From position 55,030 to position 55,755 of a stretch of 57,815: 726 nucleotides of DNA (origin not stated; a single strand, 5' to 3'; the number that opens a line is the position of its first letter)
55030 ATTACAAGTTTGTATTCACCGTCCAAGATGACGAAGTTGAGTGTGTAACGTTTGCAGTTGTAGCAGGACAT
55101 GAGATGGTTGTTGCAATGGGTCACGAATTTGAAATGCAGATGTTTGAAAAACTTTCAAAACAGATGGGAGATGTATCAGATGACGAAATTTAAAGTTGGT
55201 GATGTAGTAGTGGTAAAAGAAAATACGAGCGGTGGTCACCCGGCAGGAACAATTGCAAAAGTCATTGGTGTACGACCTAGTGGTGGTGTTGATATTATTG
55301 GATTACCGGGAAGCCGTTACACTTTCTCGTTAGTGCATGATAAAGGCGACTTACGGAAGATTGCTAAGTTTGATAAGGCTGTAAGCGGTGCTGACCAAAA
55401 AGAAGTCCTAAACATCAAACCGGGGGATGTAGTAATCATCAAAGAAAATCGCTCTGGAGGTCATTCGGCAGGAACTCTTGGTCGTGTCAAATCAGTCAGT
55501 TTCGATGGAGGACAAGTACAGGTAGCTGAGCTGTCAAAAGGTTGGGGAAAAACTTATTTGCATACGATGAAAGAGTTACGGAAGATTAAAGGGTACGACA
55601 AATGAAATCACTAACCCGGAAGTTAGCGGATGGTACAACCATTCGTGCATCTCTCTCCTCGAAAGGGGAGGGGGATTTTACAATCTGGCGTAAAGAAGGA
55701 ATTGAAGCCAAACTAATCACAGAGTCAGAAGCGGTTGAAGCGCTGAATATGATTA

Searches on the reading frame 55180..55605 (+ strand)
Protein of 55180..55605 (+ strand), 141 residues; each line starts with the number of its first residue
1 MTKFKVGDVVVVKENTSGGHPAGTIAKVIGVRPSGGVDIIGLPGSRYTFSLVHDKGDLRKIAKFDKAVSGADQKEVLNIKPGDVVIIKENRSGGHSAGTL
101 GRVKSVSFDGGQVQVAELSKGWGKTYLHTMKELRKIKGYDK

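Call 34: find_homologous_proteins(query=window:55180-55605:+)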
Query window:55180-55605:+ (141 aa): 3 proteins with E <= 0.001 among 52 candidates.
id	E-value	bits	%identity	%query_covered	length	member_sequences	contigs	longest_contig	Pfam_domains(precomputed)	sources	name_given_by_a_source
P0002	3.5e-85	301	100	100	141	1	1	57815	-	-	-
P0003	2.0e-56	208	71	100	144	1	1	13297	-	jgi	jgi:hypothetical protein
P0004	9.5e-28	115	44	98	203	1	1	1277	-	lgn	-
